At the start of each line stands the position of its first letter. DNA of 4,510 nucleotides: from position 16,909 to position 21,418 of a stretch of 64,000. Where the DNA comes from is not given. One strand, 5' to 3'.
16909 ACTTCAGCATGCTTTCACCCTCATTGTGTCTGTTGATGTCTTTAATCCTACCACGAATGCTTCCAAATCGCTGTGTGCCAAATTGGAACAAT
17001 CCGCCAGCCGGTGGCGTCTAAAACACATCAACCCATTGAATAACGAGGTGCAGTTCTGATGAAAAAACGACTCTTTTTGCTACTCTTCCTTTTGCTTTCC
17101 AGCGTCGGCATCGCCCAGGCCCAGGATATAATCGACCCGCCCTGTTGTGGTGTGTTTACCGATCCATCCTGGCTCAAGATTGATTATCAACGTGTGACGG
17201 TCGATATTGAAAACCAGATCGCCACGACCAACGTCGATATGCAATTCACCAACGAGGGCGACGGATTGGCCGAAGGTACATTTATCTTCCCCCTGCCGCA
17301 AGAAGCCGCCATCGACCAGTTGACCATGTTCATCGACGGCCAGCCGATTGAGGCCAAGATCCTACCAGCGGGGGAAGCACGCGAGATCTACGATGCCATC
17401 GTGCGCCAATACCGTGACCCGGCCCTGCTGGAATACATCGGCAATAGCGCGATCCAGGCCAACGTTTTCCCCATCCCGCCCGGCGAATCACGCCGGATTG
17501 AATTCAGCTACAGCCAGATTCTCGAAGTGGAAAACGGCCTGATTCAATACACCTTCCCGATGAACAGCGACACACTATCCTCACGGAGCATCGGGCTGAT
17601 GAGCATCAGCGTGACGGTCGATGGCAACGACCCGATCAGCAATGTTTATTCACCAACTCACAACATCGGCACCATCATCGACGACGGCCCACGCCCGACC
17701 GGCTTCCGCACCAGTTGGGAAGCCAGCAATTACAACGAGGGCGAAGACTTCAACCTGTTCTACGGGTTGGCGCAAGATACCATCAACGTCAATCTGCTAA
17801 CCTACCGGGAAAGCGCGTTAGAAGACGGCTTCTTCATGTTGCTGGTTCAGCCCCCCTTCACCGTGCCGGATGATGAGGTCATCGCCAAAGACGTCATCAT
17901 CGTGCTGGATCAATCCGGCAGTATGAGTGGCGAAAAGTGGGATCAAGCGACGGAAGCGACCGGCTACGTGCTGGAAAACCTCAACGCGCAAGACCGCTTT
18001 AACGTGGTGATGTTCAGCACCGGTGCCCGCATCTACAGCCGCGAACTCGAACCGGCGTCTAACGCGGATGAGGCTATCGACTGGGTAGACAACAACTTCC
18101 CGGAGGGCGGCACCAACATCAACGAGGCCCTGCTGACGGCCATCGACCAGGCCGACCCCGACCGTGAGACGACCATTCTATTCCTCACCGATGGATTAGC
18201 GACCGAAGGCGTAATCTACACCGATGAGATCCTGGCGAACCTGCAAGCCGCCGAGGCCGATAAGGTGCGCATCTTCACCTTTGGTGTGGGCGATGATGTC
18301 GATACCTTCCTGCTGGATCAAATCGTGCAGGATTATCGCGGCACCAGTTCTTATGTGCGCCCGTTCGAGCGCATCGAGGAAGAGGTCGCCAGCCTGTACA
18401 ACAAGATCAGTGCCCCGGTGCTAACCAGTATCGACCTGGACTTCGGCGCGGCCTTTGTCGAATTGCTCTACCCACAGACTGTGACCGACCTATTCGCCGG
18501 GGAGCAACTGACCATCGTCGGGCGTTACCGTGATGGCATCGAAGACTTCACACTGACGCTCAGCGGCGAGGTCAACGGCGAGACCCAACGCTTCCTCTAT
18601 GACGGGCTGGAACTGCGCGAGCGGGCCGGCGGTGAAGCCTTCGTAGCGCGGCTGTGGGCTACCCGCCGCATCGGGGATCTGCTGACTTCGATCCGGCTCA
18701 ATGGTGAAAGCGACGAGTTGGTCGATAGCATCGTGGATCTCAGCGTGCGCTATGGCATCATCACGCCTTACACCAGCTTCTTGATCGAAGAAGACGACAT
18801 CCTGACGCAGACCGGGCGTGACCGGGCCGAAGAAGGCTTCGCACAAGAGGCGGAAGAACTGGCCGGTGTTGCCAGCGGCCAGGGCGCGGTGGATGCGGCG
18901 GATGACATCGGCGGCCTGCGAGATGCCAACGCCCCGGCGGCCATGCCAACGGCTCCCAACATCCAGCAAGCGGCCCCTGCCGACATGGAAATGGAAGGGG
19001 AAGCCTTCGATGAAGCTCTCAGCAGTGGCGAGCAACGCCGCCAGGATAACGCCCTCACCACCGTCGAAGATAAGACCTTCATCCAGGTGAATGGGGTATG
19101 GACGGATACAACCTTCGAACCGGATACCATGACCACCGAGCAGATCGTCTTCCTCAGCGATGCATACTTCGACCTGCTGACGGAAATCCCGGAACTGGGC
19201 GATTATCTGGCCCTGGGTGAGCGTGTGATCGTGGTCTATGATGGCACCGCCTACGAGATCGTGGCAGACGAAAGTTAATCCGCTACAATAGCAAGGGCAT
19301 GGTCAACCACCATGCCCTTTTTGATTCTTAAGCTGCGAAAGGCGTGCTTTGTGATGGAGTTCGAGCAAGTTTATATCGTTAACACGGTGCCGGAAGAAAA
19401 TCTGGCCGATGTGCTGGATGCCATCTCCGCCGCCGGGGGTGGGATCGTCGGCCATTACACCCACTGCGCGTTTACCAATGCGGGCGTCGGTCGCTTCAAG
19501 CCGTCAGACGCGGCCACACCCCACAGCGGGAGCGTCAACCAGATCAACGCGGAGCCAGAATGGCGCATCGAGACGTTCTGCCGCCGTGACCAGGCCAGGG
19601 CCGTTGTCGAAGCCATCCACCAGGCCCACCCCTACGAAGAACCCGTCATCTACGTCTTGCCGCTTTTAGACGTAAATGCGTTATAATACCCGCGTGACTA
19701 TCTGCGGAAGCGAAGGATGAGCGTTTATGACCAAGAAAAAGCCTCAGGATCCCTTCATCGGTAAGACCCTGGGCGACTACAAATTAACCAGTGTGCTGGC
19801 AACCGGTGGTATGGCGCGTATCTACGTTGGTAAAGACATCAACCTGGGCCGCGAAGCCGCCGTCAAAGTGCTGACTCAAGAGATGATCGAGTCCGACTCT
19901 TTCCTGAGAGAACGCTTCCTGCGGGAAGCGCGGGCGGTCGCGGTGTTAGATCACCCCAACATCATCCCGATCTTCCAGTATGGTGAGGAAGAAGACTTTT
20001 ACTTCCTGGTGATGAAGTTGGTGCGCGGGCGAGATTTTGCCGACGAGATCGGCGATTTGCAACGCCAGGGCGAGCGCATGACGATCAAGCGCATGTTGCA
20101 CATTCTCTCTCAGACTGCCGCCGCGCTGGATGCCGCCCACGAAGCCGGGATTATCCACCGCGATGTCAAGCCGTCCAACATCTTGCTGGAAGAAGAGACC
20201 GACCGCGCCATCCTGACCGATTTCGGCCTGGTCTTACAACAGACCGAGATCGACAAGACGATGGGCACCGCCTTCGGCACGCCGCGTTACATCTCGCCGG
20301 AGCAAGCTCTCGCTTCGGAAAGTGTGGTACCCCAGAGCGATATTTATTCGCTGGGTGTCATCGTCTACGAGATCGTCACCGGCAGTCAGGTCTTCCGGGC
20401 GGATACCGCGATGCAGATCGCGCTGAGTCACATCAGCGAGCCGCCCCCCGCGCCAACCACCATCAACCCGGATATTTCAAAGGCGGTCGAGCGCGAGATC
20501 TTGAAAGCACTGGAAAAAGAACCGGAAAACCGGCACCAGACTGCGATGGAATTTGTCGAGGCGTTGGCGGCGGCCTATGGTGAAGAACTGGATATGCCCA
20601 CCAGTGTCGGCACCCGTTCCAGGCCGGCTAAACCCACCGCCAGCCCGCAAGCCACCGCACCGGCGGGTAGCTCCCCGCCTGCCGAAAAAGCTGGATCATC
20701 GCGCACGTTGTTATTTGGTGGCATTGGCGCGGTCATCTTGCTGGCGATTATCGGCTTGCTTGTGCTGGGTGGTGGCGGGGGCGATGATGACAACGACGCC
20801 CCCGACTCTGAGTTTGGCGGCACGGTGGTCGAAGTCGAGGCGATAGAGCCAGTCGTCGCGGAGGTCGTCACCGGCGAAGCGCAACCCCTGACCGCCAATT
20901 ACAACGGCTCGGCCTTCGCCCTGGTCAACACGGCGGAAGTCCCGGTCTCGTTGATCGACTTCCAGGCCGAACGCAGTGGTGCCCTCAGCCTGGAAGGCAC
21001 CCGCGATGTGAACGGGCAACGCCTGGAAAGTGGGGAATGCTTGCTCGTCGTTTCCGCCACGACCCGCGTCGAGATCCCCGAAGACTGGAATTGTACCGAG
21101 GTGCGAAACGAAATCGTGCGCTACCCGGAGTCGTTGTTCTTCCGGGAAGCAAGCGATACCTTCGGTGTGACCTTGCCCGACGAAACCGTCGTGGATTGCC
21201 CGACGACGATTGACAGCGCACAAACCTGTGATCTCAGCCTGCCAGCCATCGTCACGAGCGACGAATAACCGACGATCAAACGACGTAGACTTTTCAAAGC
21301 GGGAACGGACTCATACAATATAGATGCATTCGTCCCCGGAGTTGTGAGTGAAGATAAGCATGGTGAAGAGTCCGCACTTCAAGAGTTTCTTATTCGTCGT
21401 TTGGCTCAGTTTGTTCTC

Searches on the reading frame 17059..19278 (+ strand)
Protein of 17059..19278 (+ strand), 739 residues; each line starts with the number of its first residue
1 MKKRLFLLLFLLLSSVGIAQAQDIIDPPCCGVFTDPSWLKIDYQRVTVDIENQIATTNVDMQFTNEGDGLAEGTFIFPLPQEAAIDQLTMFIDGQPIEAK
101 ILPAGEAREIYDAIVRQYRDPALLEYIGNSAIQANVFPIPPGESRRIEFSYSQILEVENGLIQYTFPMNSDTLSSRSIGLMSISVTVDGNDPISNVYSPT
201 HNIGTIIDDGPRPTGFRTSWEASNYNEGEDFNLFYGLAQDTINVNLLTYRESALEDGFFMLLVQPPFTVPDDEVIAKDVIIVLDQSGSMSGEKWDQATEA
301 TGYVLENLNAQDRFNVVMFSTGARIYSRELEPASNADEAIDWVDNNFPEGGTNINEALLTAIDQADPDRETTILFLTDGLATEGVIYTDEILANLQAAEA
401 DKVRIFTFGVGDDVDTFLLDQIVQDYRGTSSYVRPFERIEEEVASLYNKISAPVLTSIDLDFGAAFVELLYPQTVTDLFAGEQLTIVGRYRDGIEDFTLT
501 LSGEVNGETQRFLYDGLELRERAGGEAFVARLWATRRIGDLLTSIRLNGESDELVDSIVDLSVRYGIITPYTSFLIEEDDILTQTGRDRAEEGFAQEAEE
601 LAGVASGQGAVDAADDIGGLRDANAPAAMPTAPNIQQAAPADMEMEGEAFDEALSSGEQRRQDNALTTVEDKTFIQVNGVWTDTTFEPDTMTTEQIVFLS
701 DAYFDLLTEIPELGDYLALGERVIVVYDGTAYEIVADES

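Call 4: search_protein_families(library=pfam, max_evalue=10, proteins=[window:17059-19278:+])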
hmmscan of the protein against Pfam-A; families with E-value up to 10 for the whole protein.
window:17059-19278:+ (739 aa): 6 families
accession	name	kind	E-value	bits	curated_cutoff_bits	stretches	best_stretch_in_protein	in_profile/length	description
PF08487.16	VIT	-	8.5e-25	87.5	26.5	1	44-151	4-111/111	Vault protein inter-alpha-trypsin domain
PF00092.34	VWA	-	1.4e-20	74.6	23.8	1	278-436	1-165/174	von Willebrand factor type A domain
PF13768.12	VWA_3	-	1.9e-16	60.9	27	1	278-431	2-154/155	von Willebrand factor type A domain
PF13519.12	VWA_2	-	7.3e-13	49.5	27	1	279-379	1-106/107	von Willebrand factor type A domain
PF05762.20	VWA_CoxE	-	2.6e-07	30.7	26.4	1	241-386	32-166/222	VWA domain containing CoxE-like protein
PF10138.15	vWA-TerF-like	-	0.1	13.2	29.4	1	278-396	3-127/200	vWA found in TerF C terminus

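Call 51: search_protein_families(library=ncbifam, proteins=[window:17059-19278:+], max_evalue=1)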
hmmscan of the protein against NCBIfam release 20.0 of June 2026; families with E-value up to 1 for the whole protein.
window:17059-19278:+ (739 aa): 9 families
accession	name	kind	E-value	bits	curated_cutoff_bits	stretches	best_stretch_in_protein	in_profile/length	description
TIGR03788.1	marine_srt_targ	equivalog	1.4e-77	261.5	551.65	2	180-581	179-572/629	marine proteobacterial sortase target protein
TIGR04477.1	sorted_by_XrtN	equivalog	2.4e-09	35.9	250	1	44-164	342-454/822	XrtN system VIT domain-containing protein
TIGR02921.1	PEP_integral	hypoth_equivalog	3.2e-08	32.2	200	1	42-148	407-518/922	TIGR02921 family PEP-CTERM protein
TIGR04286.1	MSEP-CTERM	equivalog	1.4e-07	29.9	150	1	49-147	475-574/920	MSEP-CTERM sorting domain-containing protein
NF047508.1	VWA_BatA_Lepto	exception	8.6e-06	25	380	1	272-417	84-235/315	VWA domain-containing protein BatA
NF008230.0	PRK10997.1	equivalog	0.00069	18.9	500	1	278-366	325-411/487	ATPase RavA stimulator ViaA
TIGR03436.1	acidobact_VWFA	subfamily_domain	0.011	15.3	81.25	1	275-406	65-215/324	VWA domain-containing protein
TIGR00868.1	hCaCC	subfamily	0.013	13.3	900.85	1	279-380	307-415/863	calcium-activated chloride channel protein 1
TIGR02442.1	Cob-chelat-sub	hypoth_equivalog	0.021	13.2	779.45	1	277-385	473-587/641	putative cobaltochelatase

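Call 52: search_protein_families(library=padloc, proteins=[window:17059-19278:+], max_evalue=0.01)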
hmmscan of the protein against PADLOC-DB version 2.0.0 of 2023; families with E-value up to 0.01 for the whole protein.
window:17059-19278:+ (739 aa): 0 families

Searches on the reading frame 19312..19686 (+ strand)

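Call 32: search_protein_families(library=pfam, proteins=[window:19312-19686:+], max_evalue=0.01)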
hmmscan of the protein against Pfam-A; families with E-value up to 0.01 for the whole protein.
window:19312-19686:+ (124 aa): 2 families
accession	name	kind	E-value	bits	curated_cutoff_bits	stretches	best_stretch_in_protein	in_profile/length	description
PF03091.20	CutA1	-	2.9e-05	24.2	22.4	1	76-122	43-89/99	CutA1 divalent ion tolerance protein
PF00543.27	P-II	-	0.00057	20.6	25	1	26-122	8-96/102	Nitrogen regulatory protein P-II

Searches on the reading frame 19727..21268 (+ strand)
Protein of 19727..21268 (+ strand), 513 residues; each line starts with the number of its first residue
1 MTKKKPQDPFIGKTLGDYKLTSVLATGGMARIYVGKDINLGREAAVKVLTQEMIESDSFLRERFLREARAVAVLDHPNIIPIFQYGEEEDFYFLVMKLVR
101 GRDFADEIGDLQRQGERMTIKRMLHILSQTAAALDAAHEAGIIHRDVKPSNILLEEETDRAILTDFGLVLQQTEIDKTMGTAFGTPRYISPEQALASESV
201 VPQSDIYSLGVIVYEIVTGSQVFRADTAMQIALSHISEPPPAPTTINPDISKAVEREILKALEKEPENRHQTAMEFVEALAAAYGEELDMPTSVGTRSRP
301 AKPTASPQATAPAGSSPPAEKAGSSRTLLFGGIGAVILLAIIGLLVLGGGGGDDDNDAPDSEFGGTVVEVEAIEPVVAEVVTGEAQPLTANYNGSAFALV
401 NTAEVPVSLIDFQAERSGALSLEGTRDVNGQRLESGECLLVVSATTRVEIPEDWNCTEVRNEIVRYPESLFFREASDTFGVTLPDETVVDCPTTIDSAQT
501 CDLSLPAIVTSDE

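Call 32: search_protein_families(library=pfam, proteins=[window:19727-21268:+], max_evalue=0.01)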
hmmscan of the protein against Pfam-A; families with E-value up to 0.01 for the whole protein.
window:19727-21268:+ (513 aa): 6 families
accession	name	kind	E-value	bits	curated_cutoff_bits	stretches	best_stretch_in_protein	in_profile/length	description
PF00069.31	Pkinase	-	4.9e-43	147.9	31.7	1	19-271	2-253/263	Protein kinase domain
PF07714.23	PK_Tyr_Ser-Thr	-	2.8e-27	96.1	23.1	1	20-271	3-250/258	Protein tyrosine and serine/threonine kinase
PF01636.29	APH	-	0.00059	20.1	23.2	0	119-167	146-195/239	Phosphotransferase enzyme family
PF03109.22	ABC1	-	0.00075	19.2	22.9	1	94-174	145-219/244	ABC1 atypical kinase-like domain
PF17667.7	Pkinase_fungal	-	0.001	18.3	24.1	1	119-190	284-361/387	Fungal protein kinase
PF06293.20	Kdo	-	0.0021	18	21.3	1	118-166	115-166/207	Lipopolysaccharide kinase (Kdo/WaaP) family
